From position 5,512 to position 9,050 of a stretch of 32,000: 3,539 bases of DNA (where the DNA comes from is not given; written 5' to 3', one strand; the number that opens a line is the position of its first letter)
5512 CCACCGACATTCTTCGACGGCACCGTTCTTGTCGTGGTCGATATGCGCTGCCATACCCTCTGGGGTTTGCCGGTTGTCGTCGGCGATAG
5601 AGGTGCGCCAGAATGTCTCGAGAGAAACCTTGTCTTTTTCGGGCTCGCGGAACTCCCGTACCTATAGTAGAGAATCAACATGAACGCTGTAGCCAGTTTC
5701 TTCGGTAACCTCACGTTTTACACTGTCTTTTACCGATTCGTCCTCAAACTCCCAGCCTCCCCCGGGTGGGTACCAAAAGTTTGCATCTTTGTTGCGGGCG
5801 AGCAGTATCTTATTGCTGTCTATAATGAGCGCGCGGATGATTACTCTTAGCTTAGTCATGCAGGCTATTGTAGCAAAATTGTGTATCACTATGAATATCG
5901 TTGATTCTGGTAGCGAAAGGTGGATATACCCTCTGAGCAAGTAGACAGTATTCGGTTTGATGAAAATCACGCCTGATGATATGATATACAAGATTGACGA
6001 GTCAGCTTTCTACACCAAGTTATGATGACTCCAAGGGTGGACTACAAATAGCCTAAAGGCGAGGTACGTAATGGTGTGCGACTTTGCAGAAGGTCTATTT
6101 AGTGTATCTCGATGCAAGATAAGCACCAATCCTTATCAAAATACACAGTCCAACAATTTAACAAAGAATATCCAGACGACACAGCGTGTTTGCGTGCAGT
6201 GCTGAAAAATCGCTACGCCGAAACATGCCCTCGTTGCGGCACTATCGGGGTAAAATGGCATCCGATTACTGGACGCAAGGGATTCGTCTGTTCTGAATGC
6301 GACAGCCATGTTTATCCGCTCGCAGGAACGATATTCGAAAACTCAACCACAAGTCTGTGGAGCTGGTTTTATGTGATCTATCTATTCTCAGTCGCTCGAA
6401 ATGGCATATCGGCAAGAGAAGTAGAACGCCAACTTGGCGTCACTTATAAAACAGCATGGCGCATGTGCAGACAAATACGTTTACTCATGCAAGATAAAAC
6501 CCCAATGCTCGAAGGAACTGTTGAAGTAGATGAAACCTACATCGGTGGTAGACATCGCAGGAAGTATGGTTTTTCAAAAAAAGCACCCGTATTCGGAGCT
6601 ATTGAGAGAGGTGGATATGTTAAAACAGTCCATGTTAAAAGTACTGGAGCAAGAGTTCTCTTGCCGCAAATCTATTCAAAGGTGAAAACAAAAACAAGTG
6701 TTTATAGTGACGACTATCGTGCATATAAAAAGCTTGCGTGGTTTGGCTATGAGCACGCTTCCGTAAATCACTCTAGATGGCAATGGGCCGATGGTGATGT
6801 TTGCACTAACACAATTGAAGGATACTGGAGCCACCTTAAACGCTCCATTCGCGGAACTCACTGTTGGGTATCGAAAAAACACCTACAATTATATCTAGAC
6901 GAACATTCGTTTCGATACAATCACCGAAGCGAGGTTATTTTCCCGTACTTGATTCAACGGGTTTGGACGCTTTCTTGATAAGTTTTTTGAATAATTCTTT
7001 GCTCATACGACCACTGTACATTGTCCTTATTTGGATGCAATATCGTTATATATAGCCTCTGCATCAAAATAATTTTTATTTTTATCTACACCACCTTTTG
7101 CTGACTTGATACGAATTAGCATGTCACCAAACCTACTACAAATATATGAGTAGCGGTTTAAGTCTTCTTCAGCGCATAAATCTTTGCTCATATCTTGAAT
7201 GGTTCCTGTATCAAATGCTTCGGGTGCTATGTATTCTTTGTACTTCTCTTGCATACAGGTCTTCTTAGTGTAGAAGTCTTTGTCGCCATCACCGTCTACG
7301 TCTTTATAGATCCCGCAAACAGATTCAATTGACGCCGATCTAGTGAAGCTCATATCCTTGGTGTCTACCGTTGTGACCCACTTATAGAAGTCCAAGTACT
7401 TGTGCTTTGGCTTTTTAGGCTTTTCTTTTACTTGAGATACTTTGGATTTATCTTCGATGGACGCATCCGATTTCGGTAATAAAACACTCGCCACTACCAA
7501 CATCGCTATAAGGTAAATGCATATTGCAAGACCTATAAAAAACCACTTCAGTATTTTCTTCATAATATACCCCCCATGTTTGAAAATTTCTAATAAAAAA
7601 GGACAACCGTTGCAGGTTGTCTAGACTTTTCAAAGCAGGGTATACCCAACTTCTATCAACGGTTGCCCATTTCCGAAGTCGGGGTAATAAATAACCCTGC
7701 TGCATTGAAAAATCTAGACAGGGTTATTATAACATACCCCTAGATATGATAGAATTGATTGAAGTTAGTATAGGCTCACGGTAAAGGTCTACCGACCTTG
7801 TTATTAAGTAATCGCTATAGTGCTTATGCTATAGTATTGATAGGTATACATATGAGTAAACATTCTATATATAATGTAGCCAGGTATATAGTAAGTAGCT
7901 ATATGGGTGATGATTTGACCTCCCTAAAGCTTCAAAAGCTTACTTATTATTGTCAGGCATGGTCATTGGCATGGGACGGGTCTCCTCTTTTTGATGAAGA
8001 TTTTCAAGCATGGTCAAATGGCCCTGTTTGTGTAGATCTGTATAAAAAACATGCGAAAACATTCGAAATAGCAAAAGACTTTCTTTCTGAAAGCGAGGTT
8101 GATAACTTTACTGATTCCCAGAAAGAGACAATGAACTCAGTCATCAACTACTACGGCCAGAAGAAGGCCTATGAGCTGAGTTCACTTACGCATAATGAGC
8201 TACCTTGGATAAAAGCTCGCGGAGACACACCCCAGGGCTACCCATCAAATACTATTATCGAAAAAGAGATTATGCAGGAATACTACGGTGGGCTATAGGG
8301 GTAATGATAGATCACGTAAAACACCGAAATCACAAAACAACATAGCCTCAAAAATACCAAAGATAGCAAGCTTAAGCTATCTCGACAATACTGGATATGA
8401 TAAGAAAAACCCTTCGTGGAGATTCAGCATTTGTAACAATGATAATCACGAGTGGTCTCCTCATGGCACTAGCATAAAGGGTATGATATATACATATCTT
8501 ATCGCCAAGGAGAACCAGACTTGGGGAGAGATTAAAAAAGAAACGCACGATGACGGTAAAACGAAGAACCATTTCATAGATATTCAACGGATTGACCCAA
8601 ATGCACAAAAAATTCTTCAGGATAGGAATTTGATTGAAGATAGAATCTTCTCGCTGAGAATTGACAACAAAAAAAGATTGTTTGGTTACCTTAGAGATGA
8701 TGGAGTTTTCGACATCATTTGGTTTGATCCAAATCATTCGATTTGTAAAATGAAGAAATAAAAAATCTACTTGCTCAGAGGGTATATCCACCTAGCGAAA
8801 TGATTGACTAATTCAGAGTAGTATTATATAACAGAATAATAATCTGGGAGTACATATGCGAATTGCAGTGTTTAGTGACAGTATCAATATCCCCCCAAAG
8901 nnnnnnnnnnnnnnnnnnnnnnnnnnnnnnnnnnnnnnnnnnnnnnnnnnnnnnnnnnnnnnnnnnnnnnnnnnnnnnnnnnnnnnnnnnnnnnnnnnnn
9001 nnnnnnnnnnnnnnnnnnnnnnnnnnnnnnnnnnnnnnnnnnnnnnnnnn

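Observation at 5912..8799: IS1595-family transposon with 28-bp perfect TIRs, a 6-bp TSD and a three-gene cargo including a toxin-antitoxin-like pair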

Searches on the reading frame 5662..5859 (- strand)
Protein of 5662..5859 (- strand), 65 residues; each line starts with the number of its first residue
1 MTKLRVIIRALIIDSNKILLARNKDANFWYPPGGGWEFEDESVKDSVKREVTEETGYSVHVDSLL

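Call 4: search_protein_families(library=pfam, proteins=[window:5662-5859:-], max_evalue=0.01)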
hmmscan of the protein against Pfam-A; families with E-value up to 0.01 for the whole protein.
window:5662-5859:- (65 aa): 1 family
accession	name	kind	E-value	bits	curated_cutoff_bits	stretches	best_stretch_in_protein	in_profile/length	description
PF00293.34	NUDIX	-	3.5e-09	37.2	21.1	1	4-60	2-61/134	NUDIX domain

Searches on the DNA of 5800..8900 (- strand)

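Call 16: search_rna_families(source=window, start=5800, end=8900, threshold=evalue, max_evalue=5, show_alignments=2)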
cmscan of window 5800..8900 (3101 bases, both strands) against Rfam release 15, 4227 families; matches with E-value up to 5: 1.
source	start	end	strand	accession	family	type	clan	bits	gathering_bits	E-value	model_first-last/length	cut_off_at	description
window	8610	8723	+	RF02728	HrrF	Gene; sRNA;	-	19.4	77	3.6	1-116/116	no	Haemophilus regulatory RNA responsive to iron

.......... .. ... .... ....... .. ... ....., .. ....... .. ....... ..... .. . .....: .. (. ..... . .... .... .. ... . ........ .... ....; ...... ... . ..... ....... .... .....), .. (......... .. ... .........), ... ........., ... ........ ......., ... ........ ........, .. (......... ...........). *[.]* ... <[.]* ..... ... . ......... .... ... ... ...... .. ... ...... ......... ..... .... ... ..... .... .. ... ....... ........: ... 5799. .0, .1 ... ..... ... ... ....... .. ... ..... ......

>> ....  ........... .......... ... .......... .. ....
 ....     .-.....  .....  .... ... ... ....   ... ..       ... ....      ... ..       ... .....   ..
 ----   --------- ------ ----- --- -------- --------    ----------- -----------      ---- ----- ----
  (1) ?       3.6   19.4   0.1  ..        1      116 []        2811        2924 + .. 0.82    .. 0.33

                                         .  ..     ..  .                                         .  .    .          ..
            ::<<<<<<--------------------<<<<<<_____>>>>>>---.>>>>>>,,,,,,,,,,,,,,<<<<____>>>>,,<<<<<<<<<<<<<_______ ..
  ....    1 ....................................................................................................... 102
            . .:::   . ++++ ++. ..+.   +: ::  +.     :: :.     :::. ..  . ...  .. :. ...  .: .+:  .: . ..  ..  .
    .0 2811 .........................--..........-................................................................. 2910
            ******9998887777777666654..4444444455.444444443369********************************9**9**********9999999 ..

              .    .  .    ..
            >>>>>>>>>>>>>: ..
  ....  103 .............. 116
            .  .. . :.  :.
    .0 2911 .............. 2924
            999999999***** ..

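Call 77: build_rna_model(alignment_id=A4, structure=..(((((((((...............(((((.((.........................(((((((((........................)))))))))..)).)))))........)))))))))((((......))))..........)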
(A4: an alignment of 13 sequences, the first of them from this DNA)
Model R1 built from alignment A4 (13 sequences, 152 columns); structure: as given.
model positions 128; base pairs 29; branch points 1; effective number of sequences 1.54; information 0.59 bits per position. Calibrated on 0.2 Mb of random sequence (short: E-values are rough).
structure used (alignment columns):
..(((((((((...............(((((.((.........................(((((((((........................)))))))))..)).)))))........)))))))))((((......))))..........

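Call 78: search_with_rna_model(model_id=R1, sources=[window, L009, L011, L013, L018, L019, L020, L021, L022, L023, L024, L025, L026, L027, L028, L029, L030, L031, L032, L033, L034, L035, L036, L037, L038, L039, L040, L041, L042, L043, L044, L045, L046, L047, L048, L049, L050, L098, L099, L100, L101, L103, L104, L105, L109, L110, L111, L112, L115, L118], max_evalue=1)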
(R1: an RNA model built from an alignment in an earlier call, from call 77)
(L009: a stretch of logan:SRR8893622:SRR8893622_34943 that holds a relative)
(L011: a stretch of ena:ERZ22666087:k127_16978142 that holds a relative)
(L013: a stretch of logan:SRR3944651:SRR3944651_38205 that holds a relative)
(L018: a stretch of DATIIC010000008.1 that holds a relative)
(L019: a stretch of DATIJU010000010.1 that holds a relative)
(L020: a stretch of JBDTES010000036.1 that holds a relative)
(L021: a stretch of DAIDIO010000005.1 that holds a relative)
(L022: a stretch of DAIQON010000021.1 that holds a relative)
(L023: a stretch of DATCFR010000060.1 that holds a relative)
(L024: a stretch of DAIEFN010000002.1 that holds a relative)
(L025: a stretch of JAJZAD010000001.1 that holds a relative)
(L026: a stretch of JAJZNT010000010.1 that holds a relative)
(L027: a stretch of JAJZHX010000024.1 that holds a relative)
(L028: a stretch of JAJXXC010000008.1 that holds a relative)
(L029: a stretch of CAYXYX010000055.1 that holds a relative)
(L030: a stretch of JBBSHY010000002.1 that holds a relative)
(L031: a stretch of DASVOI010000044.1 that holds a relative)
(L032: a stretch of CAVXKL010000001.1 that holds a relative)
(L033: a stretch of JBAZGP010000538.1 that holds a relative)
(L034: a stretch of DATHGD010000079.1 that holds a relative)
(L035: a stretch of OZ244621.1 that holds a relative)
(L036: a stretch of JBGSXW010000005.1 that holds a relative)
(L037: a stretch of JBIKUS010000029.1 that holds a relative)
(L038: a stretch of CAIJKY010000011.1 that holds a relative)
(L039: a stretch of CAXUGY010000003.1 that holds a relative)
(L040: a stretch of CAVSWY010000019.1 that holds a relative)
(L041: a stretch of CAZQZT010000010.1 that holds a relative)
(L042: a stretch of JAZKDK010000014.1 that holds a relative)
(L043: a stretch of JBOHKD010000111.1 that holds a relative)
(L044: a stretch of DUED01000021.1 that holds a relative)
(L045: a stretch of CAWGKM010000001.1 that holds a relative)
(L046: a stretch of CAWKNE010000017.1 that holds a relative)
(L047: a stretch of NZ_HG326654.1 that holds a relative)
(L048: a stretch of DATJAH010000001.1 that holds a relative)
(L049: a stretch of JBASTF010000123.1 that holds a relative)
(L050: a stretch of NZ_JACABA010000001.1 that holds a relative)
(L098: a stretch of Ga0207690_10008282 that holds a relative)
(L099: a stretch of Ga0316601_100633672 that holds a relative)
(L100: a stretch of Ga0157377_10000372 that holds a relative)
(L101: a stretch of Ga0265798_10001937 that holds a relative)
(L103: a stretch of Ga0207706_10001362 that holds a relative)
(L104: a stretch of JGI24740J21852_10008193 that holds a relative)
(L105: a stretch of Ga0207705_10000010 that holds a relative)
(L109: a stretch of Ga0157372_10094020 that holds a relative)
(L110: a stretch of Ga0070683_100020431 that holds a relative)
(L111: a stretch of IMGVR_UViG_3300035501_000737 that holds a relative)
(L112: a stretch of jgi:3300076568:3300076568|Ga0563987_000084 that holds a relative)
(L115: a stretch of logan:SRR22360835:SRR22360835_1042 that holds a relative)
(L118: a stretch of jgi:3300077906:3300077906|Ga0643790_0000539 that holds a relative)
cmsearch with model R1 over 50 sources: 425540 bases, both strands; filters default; matches with E-value up to 1: 20.
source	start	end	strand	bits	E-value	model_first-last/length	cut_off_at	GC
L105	7465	7592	+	139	1.1e-24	1-128/128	no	0.39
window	7595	7721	-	133.1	1.6e-23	1-128/128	no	0.43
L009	4665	4791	-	133.1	1.6e-23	1-128/128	no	0.43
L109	627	753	-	132.7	1.9e-23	1-128/128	no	0.41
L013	7511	7642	-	132.6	2e-23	1-128/128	no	0.41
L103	9465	9591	-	131.3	3.6e-23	1-128/128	no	0.4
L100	889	1014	+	124.5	7.8e-22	1-128/128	no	0.37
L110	1840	1968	-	124.1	9.3e-22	1-128/128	no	0.39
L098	3762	3890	-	123.6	1.2e-21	1-128/128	no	0.4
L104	3422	3548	-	123.6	1.2e-21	1-128/128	no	0.37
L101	8932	9062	-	112.5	1.8e-19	1-128/128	no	0.43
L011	1900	2035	-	109.4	7.4e-19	1-128/128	no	0.38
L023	4276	4397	-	105.8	3.7e-18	1-128/128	no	0.39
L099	896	1017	-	101.6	2.5e-17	1-128/128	no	0.37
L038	7039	7166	+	51.1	2.2e-07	1-128/128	no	0.47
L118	1726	1863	-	32.2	0.0011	1-128/128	no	0.45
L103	9487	9620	+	30.1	0.0029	1-128/128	no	0.34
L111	3992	4030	-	22.2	0.11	1-128/128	no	0.44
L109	649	762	+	21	0.19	1-128/128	no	0.38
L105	7512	7638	-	17.6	0.86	1-128/128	no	0.36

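Call 90: search_rna_families(source=window, start=7550, end=7790, threshold=evalue, max_evalue=10)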
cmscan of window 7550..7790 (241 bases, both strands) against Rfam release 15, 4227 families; matches with E-value up to 10: 6.
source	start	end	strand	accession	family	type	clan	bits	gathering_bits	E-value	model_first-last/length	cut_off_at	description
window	7594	7759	-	RF01770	rimP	Cis-reg; leader;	-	22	47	0.15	1-102/102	no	Gammaprotebacteria rimP leader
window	7677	7746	+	RF03657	MIR6145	Gene; miRNA;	-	15.7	53.4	1.6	1-78/78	no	MIR6145 microRNA precursor family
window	7687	7780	-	RF00033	MicF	Gene; antisense;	-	15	79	9.8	1-94/94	no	MicF RNA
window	7620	7718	-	RF03802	MIR5649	Gene; miRNA;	-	14.4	100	4.1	1-101/101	no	MIR5649 microRNA precursor family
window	7664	7739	+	RF02523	ROSE_3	Cis-reg; thermoregulator;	-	12.7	43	3.2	1-69/69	no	Repression of heat shock gene expression (ROSE) element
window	7550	7601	-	RF00487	IRES_Cx43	Cis-reg; IRES;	-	9.4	70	6.8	1-59/204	3'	Connexin-43 internal ribosome entry site (IRES)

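Call 99: search_with_rna_model(model_id=R1, sources=[window, L011, L013, L023, L098, L099, L100, L101, L103, L104, L105, L109, L110, L038, L118], max_evalue=0.0005, make_alignment=true)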
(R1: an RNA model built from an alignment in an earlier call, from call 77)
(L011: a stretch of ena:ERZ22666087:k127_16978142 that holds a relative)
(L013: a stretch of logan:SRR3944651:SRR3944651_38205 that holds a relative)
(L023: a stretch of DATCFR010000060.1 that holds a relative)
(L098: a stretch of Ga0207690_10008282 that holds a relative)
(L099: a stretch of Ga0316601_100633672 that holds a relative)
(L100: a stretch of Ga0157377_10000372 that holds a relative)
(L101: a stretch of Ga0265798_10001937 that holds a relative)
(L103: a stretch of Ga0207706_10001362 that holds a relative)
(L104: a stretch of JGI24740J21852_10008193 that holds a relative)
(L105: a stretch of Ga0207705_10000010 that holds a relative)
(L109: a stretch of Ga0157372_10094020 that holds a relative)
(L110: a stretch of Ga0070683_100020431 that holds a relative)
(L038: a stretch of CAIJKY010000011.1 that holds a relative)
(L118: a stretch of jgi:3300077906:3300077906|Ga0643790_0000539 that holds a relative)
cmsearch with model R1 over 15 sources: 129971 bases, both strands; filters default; matches with E-value up to 0.0005: 15.
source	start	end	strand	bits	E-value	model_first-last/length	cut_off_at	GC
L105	7465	7592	+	139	3.4e-25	1-128/128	no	0.39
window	7595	7721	-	133.1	4.9e-24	1-128/128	no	0.43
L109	627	753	-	132.7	5.8e-24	1-128/128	no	0.41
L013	7511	7642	-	132.6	6.1e-24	1-128/128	no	0.41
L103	9465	9591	-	131.3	1.1e-23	1-128/128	no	0.4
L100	889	1014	+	124.5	2.4e-22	1-128/128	no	0.37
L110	1840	1968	-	124.1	2.8e-22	1-128/128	no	0.39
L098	3762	3890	-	123.6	3.5e-22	1-128/128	no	0.4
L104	3422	3548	-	123.6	3.6e-22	1-128/128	no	0.37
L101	8932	9062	-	112.5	5.5e-20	1-128/128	no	0.43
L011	1900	2035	-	109.4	2.3e-19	1-128/128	no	0.38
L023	4276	4397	-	105.8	1.1e-18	1-128/128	no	0.39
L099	896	1017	-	101.6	7.7e-18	1-128/128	no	0.37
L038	7039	7166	+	51.1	6.6e-08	1-128/128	no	0.47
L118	1726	1863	-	32.2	0.00035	1-128/128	no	0.45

Alignment A6: 15 matches aligned to the model, 171 columns, each read 5' to 3' on its own strand. Consensus structure (alignment columns), stored with it:
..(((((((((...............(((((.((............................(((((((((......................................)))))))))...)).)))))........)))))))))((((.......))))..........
